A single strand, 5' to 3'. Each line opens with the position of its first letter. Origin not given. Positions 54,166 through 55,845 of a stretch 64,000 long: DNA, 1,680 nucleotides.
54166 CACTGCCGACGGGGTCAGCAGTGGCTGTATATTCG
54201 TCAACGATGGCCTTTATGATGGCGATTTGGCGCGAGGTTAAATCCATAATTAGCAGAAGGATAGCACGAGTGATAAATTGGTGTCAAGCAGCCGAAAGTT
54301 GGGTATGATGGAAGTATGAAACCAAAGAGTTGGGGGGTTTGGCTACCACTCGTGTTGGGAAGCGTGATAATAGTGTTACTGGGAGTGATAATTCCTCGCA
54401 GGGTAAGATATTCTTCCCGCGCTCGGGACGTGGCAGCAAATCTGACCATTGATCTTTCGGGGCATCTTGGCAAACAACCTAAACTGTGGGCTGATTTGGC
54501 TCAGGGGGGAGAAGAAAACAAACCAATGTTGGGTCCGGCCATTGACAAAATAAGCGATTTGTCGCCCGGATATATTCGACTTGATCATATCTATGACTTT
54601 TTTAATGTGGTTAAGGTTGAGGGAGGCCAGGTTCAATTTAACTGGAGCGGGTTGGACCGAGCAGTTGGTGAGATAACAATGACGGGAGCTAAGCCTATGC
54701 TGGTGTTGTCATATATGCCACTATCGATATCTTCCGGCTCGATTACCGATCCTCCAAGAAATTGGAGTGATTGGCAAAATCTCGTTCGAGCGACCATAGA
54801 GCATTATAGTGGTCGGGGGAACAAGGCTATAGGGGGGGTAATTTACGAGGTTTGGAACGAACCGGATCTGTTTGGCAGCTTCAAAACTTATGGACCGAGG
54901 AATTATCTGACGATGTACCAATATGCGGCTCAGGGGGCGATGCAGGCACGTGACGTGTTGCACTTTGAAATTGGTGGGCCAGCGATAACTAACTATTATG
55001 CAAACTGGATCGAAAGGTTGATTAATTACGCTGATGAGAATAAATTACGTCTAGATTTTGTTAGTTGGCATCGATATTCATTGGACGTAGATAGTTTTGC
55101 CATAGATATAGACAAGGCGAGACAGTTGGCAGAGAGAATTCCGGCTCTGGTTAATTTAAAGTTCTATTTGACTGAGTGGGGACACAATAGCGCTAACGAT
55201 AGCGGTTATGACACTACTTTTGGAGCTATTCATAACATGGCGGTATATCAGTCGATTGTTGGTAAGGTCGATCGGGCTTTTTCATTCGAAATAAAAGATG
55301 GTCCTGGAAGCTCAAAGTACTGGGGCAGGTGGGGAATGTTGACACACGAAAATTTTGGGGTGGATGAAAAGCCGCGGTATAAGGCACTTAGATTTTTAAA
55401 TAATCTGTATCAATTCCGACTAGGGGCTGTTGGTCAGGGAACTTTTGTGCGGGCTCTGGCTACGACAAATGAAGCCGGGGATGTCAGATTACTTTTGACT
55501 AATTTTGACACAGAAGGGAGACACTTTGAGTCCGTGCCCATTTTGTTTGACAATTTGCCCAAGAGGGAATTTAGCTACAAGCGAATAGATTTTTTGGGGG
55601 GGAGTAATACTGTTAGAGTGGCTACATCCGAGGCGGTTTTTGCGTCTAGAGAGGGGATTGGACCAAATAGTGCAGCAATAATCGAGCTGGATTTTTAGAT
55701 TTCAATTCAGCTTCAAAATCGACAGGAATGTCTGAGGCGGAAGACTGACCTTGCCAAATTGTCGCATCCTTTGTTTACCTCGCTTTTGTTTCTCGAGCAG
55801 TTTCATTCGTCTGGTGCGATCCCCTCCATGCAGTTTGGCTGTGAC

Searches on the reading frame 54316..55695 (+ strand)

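Call 47: search_protein_families(library=pfam, proteins=[window:54316-55695:+], max_evalue=0.001)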
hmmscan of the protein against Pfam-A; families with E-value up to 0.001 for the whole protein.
window:54316-55695:+ (460 aa): 2 families
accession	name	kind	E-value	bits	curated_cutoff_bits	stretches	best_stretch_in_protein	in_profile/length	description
PF01229.23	Glyco_hydro_39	-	5.8e-27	95.1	26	1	86-371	50-357/472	Glycosyl hydrolases family 39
PF11790.14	Glyco_hydro_cc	-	2.7e-06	27.6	21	1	180-325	72-209/237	Glycosyl hydrolase catalytic core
